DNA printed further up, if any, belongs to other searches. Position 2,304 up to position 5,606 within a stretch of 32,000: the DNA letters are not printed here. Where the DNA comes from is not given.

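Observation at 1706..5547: Strongly AT-rich island carrying a 1000-aa Thr-rich, DxDxD-containing surface protein between birA and dcd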

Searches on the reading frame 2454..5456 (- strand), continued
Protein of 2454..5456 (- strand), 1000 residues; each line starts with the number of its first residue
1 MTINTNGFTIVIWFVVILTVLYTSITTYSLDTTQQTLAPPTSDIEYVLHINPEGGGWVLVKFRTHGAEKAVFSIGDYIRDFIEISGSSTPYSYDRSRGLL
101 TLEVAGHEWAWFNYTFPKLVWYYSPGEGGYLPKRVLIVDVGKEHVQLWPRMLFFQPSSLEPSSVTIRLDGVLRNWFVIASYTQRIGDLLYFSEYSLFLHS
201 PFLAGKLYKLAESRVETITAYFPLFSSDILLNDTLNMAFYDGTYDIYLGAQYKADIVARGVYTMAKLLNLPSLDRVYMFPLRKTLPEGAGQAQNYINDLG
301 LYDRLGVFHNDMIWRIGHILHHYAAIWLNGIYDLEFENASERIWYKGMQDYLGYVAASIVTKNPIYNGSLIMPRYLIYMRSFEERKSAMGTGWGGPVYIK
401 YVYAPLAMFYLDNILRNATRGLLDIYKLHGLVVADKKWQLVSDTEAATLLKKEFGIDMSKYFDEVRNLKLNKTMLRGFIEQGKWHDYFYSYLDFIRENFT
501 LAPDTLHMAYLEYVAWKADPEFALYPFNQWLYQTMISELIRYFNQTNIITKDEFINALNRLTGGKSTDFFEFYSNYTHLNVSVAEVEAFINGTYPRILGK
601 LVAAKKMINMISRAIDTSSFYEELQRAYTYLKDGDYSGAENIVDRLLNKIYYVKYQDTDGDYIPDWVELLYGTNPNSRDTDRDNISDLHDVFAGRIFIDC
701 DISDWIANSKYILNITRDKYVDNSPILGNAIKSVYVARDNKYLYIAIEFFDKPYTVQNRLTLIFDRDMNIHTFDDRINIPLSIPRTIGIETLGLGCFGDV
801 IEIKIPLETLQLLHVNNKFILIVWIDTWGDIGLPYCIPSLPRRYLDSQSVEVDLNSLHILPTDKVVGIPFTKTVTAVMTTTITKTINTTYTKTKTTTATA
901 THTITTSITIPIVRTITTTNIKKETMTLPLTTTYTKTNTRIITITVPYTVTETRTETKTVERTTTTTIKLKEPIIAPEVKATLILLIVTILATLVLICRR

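Call 36: search_solved_structures(query=A3, max_evalue=10, show_alignments=2)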
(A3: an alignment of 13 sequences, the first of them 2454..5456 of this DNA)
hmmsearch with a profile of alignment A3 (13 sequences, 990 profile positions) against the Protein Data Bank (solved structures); distinct sequences matched with E-value up to 10: 11.
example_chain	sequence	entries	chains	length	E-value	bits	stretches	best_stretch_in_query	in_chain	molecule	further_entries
9fsa_A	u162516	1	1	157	0.0098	17.1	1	894-966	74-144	S-layer protein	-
4fgm_A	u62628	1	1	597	0.1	13.8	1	316-457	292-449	Aminopeptidase N family protein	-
1i82_A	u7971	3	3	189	0.14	13.3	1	684-733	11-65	ENDO-1,4-BETA-XYLANASE A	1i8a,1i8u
2vng_A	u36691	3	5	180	0.22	12.7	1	704-784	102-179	CPE0329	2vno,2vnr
9k7z_A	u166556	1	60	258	0.59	11.2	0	606-646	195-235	Cage-i53-Zn1-HEHE-16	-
6qh2_A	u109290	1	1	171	0.69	11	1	897-967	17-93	Polyribonucleotide nucleotidyltransferase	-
9min_D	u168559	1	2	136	3.1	8.9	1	594-639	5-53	designed minibinder KH46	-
8qbr_A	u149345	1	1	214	5.1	8.1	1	822-938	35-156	Membrane-associated protein Vipp1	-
8qbv_A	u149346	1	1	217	5.3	8.1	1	822-938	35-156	Membrane-associated protein Vipp1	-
8qbw_A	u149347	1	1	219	5.4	8.1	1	822-938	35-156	Phage shock protein A, PspA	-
5cwh_A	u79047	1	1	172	9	7.3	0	589-666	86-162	Designed helical repeat protein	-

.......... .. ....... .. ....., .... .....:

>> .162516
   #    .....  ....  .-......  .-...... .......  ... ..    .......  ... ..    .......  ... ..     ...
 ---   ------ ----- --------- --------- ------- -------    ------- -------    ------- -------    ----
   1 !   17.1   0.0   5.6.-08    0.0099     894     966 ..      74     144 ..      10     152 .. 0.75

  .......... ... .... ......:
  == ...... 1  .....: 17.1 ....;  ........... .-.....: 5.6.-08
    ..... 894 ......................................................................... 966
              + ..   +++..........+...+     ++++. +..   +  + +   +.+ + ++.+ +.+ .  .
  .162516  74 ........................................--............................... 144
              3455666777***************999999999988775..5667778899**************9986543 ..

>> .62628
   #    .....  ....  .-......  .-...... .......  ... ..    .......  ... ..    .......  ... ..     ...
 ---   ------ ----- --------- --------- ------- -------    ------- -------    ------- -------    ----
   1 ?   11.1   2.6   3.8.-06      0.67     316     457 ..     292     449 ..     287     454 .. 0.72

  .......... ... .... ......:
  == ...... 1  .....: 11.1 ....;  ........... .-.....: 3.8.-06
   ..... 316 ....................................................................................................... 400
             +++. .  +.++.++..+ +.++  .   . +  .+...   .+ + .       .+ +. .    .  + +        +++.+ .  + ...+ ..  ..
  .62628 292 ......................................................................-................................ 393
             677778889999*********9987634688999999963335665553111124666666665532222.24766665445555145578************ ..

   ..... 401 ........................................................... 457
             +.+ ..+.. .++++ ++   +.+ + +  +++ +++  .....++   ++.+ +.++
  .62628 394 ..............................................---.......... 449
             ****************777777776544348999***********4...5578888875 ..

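Call 39: find_homologous_proteins(query=A4, max_evalue=0.00001)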
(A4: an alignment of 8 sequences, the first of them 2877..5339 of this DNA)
Query A4 (8 sequences) (821 aa, profile of the alignment): 11 proteins with E <= 0.00001 among 8000 candidates.
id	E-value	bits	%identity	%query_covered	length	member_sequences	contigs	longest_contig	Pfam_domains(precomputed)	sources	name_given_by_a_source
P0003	0.0e+0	1021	63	100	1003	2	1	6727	PF18884.6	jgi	-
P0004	8.5e-276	935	61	100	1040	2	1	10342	-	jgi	-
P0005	3.0e-268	910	62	100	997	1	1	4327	-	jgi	-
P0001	3.4e-255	867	70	100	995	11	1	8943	-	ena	-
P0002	8.1e-254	863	69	100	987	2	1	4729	-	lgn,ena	-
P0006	5.2e-243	827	64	100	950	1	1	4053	-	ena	-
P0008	2.8e-232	791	59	100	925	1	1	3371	-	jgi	-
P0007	6.5e-230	784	60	100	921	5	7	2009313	-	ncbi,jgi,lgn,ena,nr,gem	ncbi:DOMON domain-containing protein [Pyrobaculum calidifontis]|nr:hypothetical protein [Pyrobaculum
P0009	1.7e-206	706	66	67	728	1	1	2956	PF18884.6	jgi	-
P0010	3.7e-200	685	64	67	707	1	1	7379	PF18884.6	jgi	-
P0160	1.2e-21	95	52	4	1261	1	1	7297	PF18884.6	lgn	-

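Call 43: search_protein_families(library=pfam, alignment_id=A5, max_evalue=1)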
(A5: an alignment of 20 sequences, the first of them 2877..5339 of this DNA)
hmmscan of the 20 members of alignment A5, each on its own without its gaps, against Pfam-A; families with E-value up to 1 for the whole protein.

A. member 1, window:2877-5339:- (821 aa): 2 families
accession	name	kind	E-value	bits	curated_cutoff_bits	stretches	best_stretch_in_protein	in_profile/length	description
PF18884.5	TSP3_bac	-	0.04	14.2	25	1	618-637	1-20/22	Bacterial TSP3 repeat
PF23362.1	DHX37_C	-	0.32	11.3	27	1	476-501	48-73/80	DEAH helicase DHX37 C-terminal domain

B. families by the number of members that match (of 20 scanned): 12 families
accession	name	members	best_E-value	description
PF18884.5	TSP3_bac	9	8.6e-07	Bacterial TSP3 repeat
PF17899.6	Peptidase_M61_N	6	3.1e-05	Peptidase M61 N-terminal domain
PF25051.1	WHD_MCM8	5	0.012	MCM8 winged helix domain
PF05124.17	S_layer_C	4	1.2e-10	S-layer like family, outer domain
PF22021.2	RbmA-like_FnIII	1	0.054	RbmA-like, FnIII domain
PF14980.11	TIP39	1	0.093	TIP39 peptide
PF02603.21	Hpr_kinase_N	1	0.13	HPr Serine kinase N terminus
PF05659.16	RPW8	1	0.15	Arabidopsis broad-spectrum mildew resistance protein RPW8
PF13499.12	EF-hand_7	1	0.23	EF-hand domain pair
PF23362.1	DHX37_C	1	0.32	DEAH helicase DHX37 C-terminal domain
PF00630.25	Filamin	1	0.35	Filamin/ABP280 repeat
PF02412.23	TSP_3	1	0.63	Thrombospondin type 3 repeat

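Call 49: fold_search(model_id=the predicted structure, library=pdb)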
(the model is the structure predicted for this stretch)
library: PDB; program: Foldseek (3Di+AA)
matches with E <= 10: 951; with E <= 0.001: 11
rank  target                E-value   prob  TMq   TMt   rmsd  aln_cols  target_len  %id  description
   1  4qhp                  2.2e-05  1.00  0.17  0.19  16.5       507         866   12  Crystal structure of Aminopeptidase N in complex with the phosphinic dipeptide analogue LL-(R,S)-hPheP[CH2]Phe(4-CH2NH2) (released 2014-09-24)
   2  4qpe                  2.6e-05  1.00  0.17  0.19  16.4       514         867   11  Crystal structure of Aminopeptidase N in complex with N-cyclohexyl-1,2-diaminoethylphosphonic acid (released 2014-09-24)
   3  2gtq                  4.2e-05  1.00  0.17  0.19  16.6       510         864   11  Crystal structure of aminopeptidase N from human pathogen Neisseria meningitidis (released 2006-05-30)
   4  4pw4                  2.3e-04  1.00  0.17  0.19  16.3       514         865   11  Crystal structure of Aminopeptidase N in complex with phosphonic acid analogue of homophenylalanine L-(R)-hPheP (released 2014-06-25)
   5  5w0p_B                2.3e-04  0.41  0.08  0.10  37.9       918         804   10  Crystal structure of rhodopsin bound to visual arrestin determined by X-ray free electron laser (released 2017-08-09)
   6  8t41                  2.4e-04  1.00  0.17  0.19  16.5       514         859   14  Crystal structure of aminopeptidase N from Mycobacterium tuberculosis (released 2024-04-17)
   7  5mfr                  6.0e-04  0.99  0.16  0.19  18.4       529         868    8  The crystal structure of E. coli Aminopeptidase N in complex with 7-amino-5,7,8,9-tetrahydrobenzocyclohepten-6-one (released 2017-04-19)
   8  5yo1                  6.3e-04  1.00  0.17  0.20  16.8       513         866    8  Structure of ePepN E298A mutant in complex with Puromycin (released 2018-11-07)
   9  2dq6                  8.5e-04  1.00  0.17  0.19  16.1       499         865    9  Crystal Structure of Aminopeptidase N from Escherichia coli (released 2006-08-01)
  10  2hpo                  9.0e-04  1.00  0.17  0.19  17.1       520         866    8  Structure of Aminopeptidase N from E. coli Suggests a Compartmentalized, Gated Active Site (released 2006-08-15)
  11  4xmz                  9.4e-04  1.00  0.17  0.19  17.3       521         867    8  Crystal Structure of Met260Ala mutant of E. coli Aminopeptidase N in complex with 2,4-diaminobutyric acid (released 2016-01-27)
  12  4xo4                  1.3e-03  0.99  0.17  0.19  16.6       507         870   11  Crystal Structure of E. coli Aminopeptidase N in complex with L-Methionine (released 2016-01-27)
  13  3puu                  1.7e-03  0.99  0.17  0.20  16.7       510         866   10  Crystal Structure of Glu121Gln mutant of E. coli Aminopeptidase N (released 2011-11-16)
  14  5u02                  1.2e-02  0.72  0.08  0.19  21.0       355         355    8  Crystal structure of S. aureus TarS 217-571 (released 2017-01-04)
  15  5nzu_MODEL_1_D        2.0e-02  1.00  0.07  0.15   4.1        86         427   10  The structure of the COPI coat linkage II (released 2017-06-28)
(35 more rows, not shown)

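Call 50: search_dna_similar(query=window:2877-5339:-, collection=phages, mode=protein, max_evalue=0.001, max_rows=10)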
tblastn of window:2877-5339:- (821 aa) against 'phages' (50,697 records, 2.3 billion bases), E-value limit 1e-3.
No match.

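Call 51: search_dna_similar(query=window:2877-5339:-, collection=plasmids, mode=protein, max_evalue=0.001, max_rows=10)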
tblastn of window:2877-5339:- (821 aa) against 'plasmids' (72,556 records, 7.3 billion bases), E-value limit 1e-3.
No match.

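Call 52: predict_structure(alignment_id=A5)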
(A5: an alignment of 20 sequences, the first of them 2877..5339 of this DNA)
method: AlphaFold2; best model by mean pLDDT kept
length: 821 residues; sequences in the alignment: 20
mean_pLDDT: 90.2   pTM: 0.90
mean pLDDT of the five models: 90.2, 90.0, 88.8, 88.6, 87.7
residues with pLDDT >= 90: 538; 70-90: 254; 50-70: 26; < 50: 3
segments of 3 or more residues with pLDDT < 50: none
pLDDT, mean of each block of 10 residues (from residue 1): 88 94 91 91 93 93 93 96 75 85 93 86 89 94 90 85 93 95 94 88 89 96 96 88 86 83 77 90 89 88 92 95 93 95 85 72 94 97 94 91 94 94 95 96 93 91 93 91 80 90 77 94 94 96 92 89 90 94 96 94 95 94 94 95 93 92 91 92 76 94 94 65 91 86 84 87 92 91 91 84 90 94 93
secondary structure, 60 per line:
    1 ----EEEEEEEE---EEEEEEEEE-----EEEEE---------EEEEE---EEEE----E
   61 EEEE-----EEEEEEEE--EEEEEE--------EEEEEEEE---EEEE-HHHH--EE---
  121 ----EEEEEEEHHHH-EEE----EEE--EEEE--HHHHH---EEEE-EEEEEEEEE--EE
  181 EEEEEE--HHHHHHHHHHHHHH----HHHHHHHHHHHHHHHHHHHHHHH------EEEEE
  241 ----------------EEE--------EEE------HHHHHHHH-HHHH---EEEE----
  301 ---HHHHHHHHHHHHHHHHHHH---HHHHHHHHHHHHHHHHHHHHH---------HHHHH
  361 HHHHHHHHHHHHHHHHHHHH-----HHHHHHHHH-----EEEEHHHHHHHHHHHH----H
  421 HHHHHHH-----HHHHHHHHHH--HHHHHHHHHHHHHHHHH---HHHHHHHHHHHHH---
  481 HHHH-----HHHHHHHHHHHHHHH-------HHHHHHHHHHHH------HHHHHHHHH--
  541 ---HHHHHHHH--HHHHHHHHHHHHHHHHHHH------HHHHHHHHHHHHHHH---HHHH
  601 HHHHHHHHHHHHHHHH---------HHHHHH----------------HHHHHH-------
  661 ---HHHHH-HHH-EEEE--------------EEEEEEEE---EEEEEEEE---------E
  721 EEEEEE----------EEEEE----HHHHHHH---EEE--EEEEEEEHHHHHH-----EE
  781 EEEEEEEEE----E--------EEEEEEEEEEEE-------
elements in order (helices of 4 or more, strands of 3 or more residues): E5-12 E16-24 E30-34 E44-48 E52-55 E60-64 E70-77 E80-85 E94-101 E105-108 H110-113 E125-131 H132-135 E137-139 E144-146 E149-152 H155-159 E163-166 E168-176 E179-186 H189-202 H207-229 E236-240 E257-259 E268-270 H277-284 H286-289 E293-296 H304-322 H326-346 H356-380 H386-394 E400-403 H404-415 H420-427 H433-442 H445-461 H465-477 H481-484 H490-504 H512-523 H530-538 H544-551 H554-572 H579-593 H597-616 H626-631 H648-653 H664-668 E674-677 E692-699 E703-710 E720-726 E737-741 H746-752 E756-758 E761-767 H768-773 E779-789 E803-814

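Call 53: find_encoding_contigs(protein=P0001, flank=10000, max_places=2)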
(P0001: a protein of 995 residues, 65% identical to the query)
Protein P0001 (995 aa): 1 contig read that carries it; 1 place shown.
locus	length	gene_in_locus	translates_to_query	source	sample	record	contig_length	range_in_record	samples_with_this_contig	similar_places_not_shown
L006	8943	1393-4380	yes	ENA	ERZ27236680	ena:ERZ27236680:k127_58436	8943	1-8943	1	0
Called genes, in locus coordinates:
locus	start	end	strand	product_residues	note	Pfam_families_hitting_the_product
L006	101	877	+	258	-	PF00121:TIM, PF00218:IGPS (weak), PF00290:Trp_syntA (faint), PF03060:NMO (weak), PF05690:ThiG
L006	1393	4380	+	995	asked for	-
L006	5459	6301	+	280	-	PF00795:CN_hydrolase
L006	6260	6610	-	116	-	PF25937:DUF7980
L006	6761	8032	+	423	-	PF01189:Methyltr_RsmB-F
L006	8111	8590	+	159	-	-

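Call 56: find_encoding_contigs(protein=P0004, flank=10000, max_places=2)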
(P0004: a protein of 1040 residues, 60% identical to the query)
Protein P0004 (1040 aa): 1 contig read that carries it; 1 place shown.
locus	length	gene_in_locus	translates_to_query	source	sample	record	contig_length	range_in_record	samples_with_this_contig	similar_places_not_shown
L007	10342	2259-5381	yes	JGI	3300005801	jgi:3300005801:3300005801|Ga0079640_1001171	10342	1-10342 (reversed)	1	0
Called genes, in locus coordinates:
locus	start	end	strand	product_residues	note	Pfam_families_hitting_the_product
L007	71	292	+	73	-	PF10049:DUF2283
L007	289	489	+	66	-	PF14076:DUF4258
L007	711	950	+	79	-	PF03683:UPF0175, PF24001:DUF7317 (weak)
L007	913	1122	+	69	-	PF11848:DUF3368 (weak)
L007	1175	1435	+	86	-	-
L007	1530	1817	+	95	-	PF20126:TumE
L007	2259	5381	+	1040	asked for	-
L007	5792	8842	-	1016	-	-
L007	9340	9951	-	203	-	PF00227:Proteasome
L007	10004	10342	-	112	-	?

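Call 57: find_encoding_contigs(protein=P0002, flank=10000, max_places=2)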
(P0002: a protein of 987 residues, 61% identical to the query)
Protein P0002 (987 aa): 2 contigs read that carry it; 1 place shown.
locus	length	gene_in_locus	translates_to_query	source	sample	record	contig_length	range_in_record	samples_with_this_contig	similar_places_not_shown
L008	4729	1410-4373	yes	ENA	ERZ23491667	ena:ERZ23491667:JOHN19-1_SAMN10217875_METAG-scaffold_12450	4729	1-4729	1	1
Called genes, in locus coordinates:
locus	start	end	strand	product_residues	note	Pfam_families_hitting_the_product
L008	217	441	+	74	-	PF01954:AF2212-like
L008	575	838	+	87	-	-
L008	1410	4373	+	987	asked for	-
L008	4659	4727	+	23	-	?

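Call 58: find_encoding_contigs(protein=P0006, flank=10000, max_places=2)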
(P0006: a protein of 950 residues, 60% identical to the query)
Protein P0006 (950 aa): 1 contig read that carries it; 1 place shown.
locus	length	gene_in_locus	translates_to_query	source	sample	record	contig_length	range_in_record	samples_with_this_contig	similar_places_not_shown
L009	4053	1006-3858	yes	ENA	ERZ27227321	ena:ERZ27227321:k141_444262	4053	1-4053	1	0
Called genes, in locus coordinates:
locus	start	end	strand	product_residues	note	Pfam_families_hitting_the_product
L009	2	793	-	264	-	?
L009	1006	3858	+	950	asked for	-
